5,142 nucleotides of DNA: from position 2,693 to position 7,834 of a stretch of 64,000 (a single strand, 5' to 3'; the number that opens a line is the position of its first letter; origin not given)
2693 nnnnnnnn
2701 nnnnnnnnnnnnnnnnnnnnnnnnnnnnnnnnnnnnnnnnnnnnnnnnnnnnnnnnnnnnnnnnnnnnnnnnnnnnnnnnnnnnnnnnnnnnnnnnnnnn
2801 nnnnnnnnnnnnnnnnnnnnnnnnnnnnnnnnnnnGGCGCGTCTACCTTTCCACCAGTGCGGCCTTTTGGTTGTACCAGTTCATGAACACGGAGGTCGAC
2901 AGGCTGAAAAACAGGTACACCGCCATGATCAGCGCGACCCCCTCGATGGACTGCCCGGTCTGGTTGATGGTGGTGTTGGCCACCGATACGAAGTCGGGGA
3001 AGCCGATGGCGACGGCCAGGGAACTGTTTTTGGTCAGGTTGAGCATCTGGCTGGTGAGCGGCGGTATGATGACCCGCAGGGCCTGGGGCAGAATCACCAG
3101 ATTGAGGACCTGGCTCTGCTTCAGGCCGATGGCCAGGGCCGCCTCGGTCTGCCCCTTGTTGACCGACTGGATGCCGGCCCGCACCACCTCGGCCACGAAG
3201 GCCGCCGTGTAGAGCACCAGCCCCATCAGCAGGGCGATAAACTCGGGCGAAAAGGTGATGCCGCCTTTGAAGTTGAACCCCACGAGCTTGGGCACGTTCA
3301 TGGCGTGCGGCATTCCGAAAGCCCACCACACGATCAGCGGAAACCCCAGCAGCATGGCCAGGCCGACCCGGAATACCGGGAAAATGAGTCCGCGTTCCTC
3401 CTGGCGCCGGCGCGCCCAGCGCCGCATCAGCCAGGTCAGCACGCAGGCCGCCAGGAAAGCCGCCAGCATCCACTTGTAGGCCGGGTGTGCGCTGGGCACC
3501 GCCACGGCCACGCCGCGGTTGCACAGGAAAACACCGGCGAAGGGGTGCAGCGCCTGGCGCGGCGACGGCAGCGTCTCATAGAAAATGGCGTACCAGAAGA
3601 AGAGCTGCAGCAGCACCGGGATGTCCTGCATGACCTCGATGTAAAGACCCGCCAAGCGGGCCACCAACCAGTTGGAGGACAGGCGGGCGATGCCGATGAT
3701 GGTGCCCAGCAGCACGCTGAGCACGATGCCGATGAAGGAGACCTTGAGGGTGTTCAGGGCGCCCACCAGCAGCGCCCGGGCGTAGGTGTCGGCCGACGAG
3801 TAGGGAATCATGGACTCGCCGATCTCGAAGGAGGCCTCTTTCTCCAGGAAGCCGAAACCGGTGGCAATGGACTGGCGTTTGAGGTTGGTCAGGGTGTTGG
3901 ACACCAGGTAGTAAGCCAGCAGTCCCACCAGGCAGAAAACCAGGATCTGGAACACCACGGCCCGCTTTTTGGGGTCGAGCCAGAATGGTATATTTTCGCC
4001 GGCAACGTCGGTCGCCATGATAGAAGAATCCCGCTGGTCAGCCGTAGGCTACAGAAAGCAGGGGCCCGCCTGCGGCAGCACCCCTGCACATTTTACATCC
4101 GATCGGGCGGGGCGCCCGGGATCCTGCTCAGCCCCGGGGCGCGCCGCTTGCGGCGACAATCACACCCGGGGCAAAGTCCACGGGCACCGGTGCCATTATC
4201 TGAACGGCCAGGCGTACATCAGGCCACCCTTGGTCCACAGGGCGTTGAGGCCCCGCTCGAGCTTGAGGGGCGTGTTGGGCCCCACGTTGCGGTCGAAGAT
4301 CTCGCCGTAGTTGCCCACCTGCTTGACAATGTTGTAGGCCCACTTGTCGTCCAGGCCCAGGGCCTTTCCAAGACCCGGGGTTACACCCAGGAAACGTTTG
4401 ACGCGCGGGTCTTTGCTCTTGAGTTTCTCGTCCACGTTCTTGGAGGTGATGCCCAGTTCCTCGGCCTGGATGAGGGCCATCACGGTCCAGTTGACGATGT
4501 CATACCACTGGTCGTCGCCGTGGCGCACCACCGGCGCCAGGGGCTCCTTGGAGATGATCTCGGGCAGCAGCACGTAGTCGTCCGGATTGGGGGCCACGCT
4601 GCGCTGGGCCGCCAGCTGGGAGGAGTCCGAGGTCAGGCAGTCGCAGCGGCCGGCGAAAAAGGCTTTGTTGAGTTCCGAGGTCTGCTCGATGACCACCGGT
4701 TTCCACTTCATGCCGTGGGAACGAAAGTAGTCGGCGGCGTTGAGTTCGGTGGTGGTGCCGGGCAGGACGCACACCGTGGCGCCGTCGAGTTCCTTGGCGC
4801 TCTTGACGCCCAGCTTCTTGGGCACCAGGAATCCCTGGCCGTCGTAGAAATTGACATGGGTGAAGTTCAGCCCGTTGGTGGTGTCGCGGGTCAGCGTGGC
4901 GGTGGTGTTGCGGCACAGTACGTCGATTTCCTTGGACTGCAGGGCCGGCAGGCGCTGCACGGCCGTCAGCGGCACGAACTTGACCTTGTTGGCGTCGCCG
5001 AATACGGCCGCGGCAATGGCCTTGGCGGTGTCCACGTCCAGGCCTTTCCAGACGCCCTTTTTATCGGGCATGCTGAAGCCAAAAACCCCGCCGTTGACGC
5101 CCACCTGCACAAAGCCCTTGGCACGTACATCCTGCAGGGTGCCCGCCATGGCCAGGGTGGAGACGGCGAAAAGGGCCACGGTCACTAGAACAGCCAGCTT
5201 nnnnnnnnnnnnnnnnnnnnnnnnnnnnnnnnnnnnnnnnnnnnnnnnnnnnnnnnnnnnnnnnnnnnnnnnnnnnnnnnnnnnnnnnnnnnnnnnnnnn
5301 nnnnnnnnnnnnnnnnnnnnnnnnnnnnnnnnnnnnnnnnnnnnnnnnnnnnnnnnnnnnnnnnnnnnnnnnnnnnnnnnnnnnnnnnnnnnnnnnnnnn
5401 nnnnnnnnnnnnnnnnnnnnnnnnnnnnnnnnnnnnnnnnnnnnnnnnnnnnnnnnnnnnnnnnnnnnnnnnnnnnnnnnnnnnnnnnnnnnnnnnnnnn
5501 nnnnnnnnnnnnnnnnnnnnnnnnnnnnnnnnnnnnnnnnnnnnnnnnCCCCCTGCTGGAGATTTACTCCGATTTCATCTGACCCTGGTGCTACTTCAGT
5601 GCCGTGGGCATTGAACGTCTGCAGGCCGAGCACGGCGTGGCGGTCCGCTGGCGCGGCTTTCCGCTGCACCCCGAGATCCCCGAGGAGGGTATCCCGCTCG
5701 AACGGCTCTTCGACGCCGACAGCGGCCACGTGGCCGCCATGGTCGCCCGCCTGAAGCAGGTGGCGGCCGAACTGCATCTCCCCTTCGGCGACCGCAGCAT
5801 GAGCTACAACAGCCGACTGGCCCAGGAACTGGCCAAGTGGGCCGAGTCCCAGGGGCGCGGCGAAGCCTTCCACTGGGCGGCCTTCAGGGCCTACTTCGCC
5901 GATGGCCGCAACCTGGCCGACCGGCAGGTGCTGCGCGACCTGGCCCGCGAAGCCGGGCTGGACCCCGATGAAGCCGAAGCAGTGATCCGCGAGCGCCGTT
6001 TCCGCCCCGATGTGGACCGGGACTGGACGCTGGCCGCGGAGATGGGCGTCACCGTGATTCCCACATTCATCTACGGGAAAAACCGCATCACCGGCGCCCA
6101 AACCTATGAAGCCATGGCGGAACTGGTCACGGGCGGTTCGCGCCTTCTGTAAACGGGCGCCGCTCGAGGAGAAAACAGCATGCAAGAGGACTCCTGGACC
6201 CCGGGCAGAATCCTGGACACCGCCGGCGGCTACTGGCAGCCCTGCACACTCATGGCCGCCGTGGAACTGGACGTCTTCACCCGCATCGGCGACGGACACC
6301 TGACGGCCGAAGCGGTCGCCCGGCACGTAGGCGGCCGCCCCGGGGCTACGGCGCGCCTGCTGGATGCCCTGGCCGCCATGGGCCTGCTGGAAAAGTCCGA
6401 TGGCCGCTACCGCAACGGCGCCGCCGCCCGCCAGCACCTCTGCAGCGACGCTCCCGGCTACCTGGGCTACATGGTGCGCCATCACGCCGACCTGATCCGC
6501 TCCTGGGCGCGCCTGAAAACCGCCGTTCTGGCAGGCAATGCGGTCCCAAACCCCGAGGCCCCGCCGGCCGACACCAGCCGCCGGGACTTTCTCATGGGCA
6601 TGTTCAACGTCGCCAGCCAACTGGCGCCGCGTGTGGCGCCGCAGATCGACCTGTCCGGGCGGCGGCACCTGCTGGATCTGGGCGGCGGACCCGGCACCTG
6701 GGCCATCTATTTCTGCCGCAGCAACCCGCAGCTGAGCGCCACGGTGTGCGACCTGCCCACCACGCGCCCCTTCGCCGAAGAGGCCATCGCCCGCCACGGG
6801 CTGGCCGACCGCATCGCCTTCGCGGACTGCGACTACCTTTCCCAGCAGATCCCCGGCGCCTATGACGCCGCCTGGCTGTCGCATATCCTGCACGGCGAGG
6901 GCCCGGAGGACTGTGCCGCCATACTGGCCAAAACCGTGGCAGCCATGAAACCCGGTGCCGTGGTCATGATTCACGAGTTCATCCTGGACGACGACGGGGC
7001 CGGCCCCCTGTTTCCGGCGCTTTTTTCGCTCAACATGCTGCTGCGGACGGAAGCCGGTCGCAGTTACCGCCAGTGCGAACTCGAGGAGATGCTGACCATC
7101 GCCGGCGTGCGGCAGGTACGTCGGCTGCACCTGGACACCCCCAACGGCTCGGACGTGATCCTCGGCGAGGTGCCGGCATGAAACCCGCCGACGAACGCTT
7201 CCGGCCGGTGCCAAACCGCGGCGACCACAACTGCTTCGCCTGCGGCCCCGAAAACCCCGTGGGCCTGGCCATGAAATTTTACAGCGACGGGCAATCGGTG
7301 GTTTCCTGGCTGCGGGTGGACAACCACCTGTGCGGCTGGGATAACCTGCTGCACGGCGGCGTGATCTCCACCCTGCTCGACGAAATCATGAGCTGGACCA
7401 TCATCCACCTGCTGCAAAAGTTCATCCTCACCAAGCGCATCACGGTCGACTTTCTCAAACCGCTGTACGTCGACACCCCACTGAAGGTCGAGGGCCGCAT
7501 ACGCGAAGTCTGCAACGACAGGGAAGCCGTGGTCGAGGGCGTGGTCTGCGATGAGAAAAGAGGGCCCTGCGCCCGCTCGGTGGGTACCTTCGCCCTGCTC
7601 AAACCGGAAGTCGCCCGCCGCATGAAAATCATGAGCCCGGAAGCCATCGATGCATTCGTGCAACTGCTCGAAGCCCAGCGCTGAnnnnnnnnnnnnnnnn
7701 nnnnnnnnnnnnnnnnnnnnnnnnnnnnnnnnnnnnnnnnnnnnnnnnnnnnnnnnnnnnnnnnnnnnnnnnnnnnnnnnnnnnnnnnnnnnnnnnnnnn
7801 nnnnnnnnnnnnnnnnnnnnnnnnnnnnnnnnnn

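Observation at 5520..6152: Missed selenoprotein: DsbA-family oxidoreductase with UGA at the first Cys of its CxxC motif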

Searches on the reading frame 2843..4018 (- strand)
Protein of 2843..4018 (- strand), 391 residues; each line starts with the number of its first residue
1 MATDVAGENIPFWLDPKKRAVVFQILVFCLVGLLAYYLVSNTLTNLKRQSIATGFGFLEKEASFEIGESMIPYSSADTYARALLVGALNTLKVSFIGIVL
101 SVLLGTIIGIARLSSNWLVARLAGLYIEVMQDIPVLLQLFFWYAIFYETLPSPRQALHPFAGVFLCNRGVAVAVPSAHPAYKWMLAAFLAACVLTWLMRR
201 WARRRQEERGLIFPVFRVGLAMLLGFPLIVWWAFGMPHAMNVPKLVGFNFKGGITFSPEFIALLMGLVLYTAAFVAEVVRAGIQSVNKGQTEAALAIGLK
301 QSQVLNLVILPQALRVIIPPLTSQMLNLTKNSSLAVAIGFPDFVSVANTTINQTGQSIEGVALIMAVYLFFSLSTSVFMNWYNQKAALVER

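Call 19: search_protein_families(library=ncbifam, proteins=[window:2843-4018:-], max_evalue=0.00001)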
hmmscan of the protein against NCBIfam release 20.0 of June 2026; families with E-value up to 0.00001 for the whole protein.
window:2843-4018:- (391 aa): 11 families
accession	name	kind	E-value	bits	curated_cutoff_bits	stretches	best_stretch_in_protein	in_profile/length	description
NF011687.0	PRK15107.1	equivalog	6.7e-34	117.7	318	2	260-386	97-223/224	glutamate/aspartate ABC transporter permease GltK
NF011680.0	PRK15100.1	equivalog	3.2e-31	108.9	300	2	253-382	82-207/222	cystine ABC transporter permease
TIGR03003.1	ectoine_ehuD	equivalog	7.3e-29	101.2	205.2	2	258-384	84-210/212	ectoine/hydroxyectoine ABC transporter permease subunit EhuD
TIGR03004.1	ectoine_ehuC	equivalog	2.4e-28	99.4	196.95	2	253-385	74-205/214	ectoine/hydroxyectoine ABC transporter permease subunit EhuC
NF007028.0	PRK09494.1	equivalog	2.8e-28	99.3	303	2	260-385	90-215/219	glutamine ABC transporter permease GlnP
NF008337.0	PRK11123.1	equivalog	5.8e-17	61.9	277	1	257-391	102-235/238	arginine ABC transporter permease ArtQ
TIGR01726.1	HEQRo_perm_3TM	subfamily_domain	6.4e-17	61.9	42.2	1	81-144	3-66/99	ABC transporter permease subunit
NF011651.0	PRK15069.1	subfamily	4.3e-16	59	306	1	262-373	104-215/237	histidine ABC transporter permease HisM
NF011714.0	PRK15135.1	subfamily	6.2e-14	52.4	319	1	262-383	95-216/228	histidine ABC transporter permease HisQ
NF008336.0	PRK11122.1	equivalog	1.3e-08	34.8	248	1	212-388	44-217/222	arginine ABC transporter permease ArtM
TIGR01097.1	PhnE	equivalog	3.2e-07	30.1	216.7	0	263-339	130-203/252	phosphonate ABC transporter, permease protein PhnE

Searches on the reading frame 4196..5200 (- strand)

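Call 19: search_protein_families(library=ncbifam, proteins=[window:4196-5200:-], max_evalue=0.00001)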
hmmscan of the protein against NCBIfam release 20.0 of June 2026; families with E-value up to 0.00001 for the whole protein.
window:4196-5200:- (334 aa): 7 families
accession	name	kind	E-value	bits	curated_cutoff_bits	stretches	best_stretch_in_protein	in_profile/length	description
TIGR01096.1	3A0103s03R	subfamily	9.8e-59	198.9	256.35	1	7-305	5-249/250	lysine/arginine/ornithine ABC transporter substrate-binding protein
NF008885.0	PRK11917.1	equivalog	5e-21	75.4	373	1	1-196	9-204/259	bifunctional adhesin/ABC transporter aspartate/glutamate-binding protein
NF008063.0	PRK10797.1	subfamily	2.8e-19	69.4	375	1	17-262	28-272/302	glutamate/aspartate ABC transporter substrate-binding protein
NF008426.0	PRK11260.1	equivalog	3.4e-12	46.2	312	1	5-247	17-250/266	cystine ABC transporter substrate-binding protein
TIGR04262.1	orph_peri_GRRM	subfamily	2.1e-07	30.5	190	1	31-246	3-212/257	extracellular substrate binding-like orphan protein GrrP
NF007029.0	PRK09495.1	equivalog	3.5e-07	30.3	303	1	13-180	9-164/248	glutamine ABC transporter substrate-binding protein GlnH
NF011965.0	PRK15437.1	equivalog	6.8e-06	25.8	459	1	10-192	13-183/260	histidine ABC transporter substrate-binding protein HisJ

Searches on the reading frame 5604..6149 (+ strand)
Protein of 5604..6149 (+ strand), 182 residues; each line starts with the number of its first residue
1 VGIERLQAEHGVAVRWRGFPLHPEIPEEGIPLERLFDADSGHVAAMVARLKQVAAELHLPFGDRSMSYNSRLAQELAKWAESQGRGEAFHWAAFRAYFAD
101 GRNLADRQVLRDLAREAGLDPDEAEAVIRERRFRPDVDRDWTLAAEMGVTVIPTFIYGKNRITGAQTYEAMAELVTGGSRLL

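Call 9: find_related_loci(query=window:5604-6149:+, collection=genome_contigs, flank=3000)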
Query seq(182 aa) (182 aa) in genome_contigs; peptide patterns used: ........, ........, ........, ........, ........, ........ (x = any residue, [..] = any of these).
374 stretches matched a pattern; 230 encode a relative of the query (tblastn E <= 1e-3); the best 80 are kept; 80 distinct loci.
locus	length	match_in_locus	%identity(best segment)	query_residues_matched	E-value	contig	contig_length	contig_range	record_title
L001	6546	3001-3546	88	1-182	2e-93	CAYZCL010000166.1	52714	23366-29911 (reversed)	MAG TPA_asm: uncultured Desulfobacteraceae bacterium isolate binchicken_co219_27 genome assembly, contig: k141_1071102,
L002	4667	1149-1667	55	3-175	9e-62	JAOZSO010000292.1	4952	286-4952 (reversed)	MAG: Desulfobacterales bacterium isolate GMC6.metabat2.208 GMC6_26565_length_4952_cov_7.431693, whole genome shotgun seq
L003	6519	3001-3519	57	3-175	9e-62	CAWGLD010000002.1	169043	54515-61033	MAG: uncultured delta proteobacterium isolate MFD09779.bin.1.292 genome assembly, contig: contig_22338, whole genome sho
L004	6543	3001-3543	55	3-181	9e-61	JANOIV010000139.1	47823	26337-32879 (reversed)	MAG: Desulfobulbaceae bacterium isolate SOY_63_metabat_116 SOY_63_k141_887030, whole genome shotgun sequence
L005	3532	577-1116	53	3-181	5e-60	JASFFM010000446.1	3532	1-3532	MAG: Desulfobacterales bacterium isolate D0606S02metaG_Bin_597 D0606S02metaG_FD_scaffold_18310_c1, whole genome shotgun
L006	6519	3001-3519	54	4-176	1e-59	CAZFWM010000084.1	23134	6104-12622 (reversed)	MAG TPA_asm: uncultured Thermodesulfobacteriota bacterium isolate SRP077602_co7_231 genome assembly, contig: NODE_11063_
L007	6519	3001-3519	53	3-175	1e-59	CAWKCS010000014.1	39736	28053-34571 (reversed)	MAG: uncultured delta proteobacterium isolate MFD03804.bin.3.160 genome assembly, contig: contig_28145, whole genome sho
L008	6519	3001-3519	53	3-175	9e-59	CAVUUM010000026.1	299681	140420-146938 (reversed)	MAG: uncultured delta proteobacterium isolate MFD03804.bin.2.56 genome assembly, contig: contig_9555, whole genome shotg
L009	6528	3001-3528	51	3-178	1e-58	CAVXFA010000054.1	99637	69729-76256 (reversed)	MAG: uncultured delta proteobacterium isolate MFD04408.bin.1.124 genome assembly, contig: contig_25556, whole genome sho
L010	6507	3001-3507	54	3-171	1e-58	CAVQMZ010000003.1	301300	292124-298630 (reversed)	MAG: uncultured Bacteroidetes bacterium isolate MFD03804.bin.1.160 genome assembly, contig: contig_12645, whole genome s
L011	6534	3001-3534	53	4-181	3e-58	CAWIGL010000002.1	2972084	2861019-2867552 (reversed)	MAG: uncultured delta proteobacterium isolate MFD03726.bin.2.45 genome assembly, contig: contig_12774, whole genome shot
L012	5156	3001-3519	51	3-175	2e-57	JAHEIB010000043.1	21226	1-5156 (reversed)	MAG: Deltaproteobacteria bacterium isolate Ww484 NODE_3806_length_21226_cov_4.027339, whole genome shotgun sequence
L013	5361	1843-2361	53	3-175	2e-57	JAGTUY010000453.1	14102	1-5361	MAG: Desulfosarcina sp. isolate SH-MAG93 SH-MAG93_contig_000453, whole genome shotgun sequence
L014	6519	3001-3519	53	3-175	1e-56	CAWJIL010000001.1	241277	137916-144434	MAG: uncultured delta proteobacterium isolate MFD03804.bin.1.170 genome assembly, contig: contig_10098, whole genome sho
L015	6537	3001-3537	53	4-181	4e-56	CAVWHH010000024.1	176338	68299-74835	MAG: uncultured delta proteobacterium isolate MFD01476.bin.1.214 genome assembly, contig: contig_21174, whole genome sho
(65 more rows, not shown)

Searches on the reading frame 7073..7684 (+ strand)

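Call 19: search_protein_families(library=ncbifam, proteins=[window:7073-7684:+], max_evalue=0.00001)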
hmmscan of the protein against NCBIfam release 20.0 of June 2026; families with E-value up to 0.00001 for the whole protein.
window:7073-7684:+ (203 aa): 1 family
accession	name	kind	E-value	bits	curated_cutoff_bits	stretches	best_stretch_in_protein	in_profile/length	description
TIGR00369.1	unchar_dom_1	domain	1.2e-08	35.1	36.6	1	68-173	11-115/117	hotdog fold thioesterase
